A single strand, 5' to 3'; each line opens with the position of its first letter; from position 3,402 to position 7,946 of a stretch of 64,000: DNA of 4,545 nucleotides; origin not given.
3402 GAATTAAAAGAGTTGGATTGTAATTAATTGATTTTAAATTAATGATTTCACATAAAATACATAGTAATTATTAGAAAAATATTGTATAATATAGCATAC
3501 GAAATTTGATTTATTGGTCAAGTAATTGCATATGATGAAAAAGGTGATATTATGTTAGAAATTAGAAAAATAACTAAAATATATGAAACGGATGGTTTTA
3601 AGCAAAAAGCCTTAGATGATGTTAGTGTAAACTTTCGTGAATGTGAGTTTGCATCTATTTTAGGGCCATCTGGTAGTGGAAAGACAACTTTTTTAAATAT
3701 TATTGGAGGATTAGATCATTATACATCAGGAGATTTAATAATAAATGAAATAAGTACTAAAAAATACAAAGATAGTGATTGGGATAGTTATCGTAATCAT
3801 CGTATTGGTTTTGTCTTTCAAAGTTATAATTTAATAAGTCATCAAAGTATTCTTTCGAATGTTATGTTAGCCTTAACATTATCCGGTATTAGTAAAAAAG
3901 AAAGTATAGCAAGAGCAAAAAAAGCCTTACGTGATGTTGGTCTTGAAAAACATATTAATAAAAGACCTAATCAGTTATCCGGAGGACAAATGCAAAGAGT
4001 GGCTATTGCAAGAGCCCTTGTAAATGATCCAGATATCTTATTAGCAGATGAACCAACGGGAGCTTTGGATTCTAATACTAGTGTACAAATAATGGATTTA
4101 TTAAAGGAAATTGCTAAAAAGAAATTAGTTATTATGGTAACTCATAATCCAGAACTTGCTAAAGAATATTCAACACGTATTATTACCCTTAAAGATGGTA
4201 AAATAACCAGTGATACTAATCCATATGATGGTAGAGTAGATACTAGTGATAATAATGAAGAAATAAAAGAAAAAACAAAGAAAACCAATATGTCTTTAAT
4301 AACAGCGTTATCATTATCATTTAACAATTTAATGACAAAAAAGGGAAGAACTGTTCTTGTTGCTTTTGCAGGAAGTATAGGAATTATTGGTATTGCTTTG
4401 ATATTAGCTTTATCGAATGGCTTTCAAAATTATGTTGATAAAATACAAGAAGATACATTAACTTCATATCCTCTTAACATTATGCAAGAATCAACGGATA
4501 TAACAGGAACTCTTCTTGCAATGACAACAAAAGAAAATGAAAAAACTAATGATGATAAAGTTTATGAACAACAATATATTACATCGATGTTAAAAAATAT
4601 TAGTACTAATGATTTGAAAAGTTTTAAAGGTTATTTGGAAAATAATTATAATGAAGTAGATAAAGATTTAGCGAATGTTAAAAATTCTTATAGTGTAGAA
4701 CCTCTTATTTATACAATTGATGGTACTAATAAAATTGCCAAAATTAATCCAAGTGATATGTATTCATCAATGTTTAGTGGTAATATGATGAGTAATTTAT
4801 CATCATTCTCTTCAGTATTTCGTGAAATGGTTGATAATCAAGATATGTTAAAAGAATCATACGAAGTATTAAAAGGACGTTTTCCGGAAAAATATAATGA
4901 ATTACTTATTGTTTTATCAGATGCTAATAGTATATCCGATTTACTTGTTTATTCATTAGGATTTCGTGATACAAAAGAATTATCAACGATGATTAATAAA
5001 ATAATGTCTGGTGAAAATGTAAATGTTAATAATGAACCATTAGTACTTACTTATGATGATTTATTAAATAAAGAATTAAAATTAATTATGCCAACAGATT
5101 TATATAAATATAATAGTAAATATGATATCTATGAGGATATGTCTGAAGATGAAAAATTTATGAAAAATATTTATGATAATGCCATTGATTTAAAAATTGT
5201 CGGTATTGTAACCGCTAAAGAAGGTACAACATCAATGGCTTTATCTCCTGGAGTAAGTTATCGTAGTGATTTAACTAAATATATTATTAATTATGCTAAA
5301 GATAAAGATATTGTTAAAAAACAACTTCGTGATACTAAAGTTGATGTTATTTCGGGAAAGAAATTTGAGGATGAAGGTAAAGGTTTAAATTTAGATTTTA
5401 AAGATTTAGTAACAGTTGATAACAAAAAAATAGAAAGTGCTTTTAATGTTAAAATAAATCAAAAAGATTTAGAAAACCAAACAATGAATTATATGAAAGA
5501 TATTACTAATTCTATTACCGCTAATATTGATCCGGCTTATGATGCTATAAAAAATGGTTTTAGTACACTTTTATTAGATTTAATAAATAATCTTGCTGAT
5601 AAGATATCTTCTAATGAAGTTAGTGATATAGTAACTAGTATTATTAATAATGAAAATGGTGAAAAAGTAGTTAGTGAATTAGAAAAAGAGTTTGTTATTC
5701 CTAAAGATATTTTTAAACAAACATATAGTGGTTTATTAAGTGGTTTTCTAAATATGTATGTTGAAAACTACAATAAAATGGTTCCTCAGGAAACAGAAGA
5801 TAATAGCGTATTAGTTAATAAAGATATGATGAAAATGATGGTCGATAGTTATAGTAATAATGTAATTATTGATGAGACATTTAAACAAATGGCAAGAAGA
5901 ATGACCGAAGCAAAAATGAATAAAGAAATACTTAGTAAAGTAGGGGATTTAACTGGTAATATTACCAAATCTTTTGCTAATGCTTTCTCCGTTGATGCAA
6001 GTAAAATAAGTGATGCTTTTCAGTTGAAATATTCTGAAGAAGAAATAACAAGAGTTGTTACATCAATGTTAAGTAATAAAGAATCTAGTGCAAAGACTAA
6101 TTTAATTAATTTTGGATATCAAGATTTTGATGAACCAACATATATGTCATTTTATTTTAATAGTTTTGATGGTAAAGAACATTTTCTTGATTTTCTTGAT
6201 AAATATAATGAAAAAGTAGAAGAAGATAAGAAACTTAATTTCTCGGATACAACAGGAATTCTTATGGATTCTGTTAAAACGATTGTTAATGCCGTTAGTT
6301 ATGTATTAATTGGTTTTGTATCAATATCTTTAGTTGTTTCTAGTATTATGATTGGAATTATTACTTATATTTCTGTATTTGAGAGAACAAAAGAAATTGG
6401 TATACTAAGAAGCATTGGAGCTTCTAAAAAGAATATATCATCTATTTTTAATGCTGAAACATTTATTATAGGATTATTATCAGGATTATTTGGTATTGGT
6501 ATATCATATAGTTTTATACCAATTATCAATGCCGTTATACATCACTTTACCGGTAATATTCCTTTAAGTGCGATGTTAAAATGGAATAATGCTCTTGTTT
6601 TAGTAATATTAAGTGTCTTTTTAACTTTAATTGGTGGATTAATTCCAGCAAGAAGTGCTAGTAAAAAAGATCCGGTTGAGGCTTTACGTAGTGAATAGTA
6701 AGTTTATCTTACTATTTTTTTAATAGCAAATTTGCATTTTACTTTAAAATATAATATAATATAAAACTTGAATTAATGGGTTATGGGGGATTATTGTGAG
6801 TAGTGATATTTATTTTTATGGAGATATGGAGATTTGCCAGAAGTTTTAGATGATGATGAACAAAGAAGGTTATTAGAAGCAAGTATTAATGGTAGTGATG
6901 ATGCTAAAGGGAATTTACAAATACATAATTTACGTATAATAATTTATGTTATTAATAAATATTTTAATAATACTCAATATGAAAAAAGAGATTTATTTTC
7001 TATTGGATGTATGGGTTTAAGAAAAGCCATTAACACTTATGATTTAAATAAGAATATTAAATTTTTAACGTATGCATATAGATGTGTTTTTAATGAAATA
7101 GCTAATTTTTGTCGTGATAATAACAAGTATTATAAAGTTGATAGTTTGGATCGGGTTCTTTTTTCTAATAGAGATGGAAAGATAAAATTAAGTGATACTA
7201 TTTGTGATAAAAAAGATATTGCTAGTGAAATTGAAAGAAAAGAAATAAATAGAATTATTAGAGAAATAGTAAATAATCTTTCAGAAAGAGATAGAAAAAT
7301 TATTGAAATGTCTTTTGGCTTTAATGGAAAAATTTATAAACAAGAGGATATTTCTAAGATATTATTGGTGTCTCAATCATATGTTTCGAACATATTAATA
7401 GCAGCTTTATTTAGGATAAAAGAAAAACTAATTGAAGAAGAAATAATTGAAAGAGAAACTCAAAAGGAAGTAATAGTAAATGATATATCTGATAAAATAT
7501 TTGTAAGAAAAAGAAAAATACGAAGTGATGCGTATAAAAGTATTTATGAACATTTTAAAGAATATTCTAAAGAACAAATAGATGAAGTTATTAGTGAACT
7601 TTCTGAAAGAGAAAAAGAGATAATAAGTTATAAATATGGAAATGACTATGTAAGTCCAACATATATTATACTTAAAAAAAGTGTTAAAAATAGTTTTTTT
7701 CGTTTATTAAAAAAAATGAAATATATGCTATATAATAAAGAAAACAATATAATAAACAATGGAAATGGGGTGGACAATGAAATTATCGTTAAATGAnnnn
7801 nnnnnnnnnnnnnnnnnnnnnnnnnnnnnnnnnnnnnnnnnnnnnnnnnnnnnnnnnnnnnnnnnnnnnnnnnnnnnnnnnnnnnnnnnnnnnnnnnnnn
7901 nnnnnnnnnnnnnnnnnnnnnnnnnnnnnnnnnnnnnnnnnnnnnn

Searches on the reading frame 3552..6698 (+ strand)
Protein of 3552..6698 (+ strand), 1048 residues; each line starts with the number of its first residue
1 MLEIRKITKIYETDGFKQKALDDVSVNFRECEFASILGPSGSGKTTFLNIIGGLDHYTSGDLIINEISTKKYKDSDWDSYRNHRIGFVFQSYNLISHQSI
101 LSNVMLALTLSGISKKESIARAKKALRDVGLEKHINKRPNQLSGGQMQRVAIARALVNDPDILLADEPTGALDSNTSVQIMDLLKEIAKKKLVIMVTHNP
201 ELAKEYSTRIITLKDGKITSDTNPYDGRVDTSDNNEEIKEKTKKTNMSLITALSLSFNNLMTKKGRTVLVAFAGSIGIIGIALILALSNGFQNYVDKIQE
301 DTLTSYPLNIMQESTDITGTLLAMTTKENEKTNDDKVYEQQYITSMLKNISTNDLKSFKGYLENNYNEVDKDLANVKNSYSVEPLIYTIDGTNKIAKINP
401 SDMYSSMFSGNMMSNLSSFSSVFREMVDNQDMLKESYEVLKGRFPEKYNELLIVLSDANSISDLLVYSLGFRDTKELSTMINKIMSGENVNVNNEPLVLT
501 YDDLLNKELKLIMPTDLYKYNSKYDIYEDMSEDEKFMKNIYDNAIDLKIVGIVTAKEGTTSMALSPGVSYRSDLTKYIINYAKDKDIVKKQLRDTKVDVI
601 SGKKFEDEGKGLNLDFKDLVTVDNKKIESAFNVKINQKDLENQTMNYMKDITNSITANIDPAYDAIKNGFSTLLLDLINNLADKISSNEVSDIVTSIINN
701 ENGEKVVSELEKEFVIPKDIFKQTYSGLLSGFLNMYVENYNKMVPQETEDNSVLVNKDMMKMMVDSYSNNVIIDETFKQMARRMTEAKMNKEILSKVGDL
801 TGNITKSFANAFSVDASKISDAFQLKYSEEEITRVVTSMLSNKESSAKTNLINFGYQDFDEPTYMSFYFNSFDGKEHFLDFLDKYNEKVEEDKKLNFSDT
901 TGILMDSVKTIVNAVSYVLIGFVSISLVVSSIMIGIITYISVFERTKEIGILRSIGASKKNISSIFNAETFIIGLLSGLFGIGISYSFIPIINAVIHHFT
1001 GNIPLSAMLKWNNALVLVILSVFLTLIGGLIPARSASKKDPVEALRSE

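Call 20: search_protein_families(library=ncbifam, proteins=[window:3552-6698:+], max_evalue=0.00001)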
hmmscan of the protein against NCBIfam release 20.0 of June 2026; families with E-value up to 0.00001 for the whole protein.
window:3552-6698:+ (1048 aa): 183 families (the best 25 are shown)
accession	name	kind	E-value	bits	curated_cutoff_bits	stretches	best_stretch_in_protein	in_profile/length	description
NF007826.0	PRK10535.1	equivalog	1.6e-75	254.7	966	2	1-293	4-298/648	macrolide ABC transporter ATP-binding protein/permease MacB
NF038007.1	ABC_ATP_DarD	equivalog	2.2e-64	216.9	375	1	1-218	1-218/218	darobactin export ABC transporter ATP-binding protein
TIGR02211.1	LolD_lipo_ex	equivalog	1.1e-61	208.2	307.75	1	1-219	1-220/221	lipoprotein-releasing ABC transporter ATP-binding protein LolD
TIGR03608.1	L_ocin_972_ABC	subfamily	2e-58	197.2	254.85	1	7-211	4-204/206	putative bacteriocin export ABC transporter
TIGR02315.1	ABC_phnC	equivalog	1.4e-57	195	266.1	1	1-224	1-230/243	phosphonate ABC transporter ATP-binding protein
TIGR02673.1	FtsE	equivalog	1.4e-57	194.8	264.85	1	1-217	1-214/214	cell division ATP-binding protein FtsE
TIGR02982.1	heterocyst_DevA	subfamily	9.8e-55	185.5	295.8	1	2-218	2-219/220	ABC exporter ATP-binding subunit, DevA family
NF008639.0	PRK11629.1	equivalog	1.2e-50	172.1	360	1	2-221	7-227/234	lipoprotein-releasing ABC transporter ATP-binding protein LolD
NF006987.0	PRK09452.1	equivalog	1.5e-49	168.7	482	1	2-224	18-232/378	spermidine/putrescine ABC transporter ATP-binding protein PotA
TIGR04521.1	ECF_ATPase_2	equivalog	1.9e-49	168.2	330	1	3-226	2-231/279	energy-coupling factor transporter ATPase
TIGR03265.1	PhnT2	equivalog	1e-48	166.4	457.7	1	2-224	5-219/353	putative 2-aminoethylphosphonate ABC transporter ATP-binding protein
NF043075.1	MMSYN1_0197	equivalog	7e-47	160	550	1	1-224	2-217/341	spermidine/putrescine ABC transporter ATP-binding protein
NF007027.0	PRK09493.1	equivalog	9.2e-47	159.4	379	1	1-225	1-221/240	glutamine ABC transporter ATP-binding protein GlnQ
NF040933.2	ABC_arch_GlcV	equivalog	1e-45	156.2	450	1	3-225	4-227/357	glucose ABC transporter ATP-binding protein GlcV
TIGR00968.1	3a0106s01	subfamily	1.5e-45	155.6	342.75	1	17-220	12-211/237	sulfate ABC transporter ATP-binding protein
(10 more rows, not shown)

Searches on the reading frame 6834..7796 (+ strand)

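Call 27: search_protein_families(library=pfam, proteins=[window:6834-7796:+], max_evalue=0.0001)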
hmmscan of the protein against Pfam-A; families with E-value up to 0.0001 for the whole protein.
window:6834-7796:+ (320 aa): 3 families
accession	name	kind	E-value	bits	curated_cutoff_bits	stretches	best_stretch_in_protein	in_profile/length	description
PF04545.22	Sigma70_r4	-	4.9e-10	39.2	24.1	1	148-196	4-49/50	Sigma-70, region 4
PF04542.20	Sigma70_r2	-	7.5e-10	38.9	24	1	31-98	4-70/71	Sigma-70 region 2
PF08281.18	Sigma70_r4_2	-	3.3e-06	27.1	25.7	0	140-182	2-41/54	Sigma-70, region 4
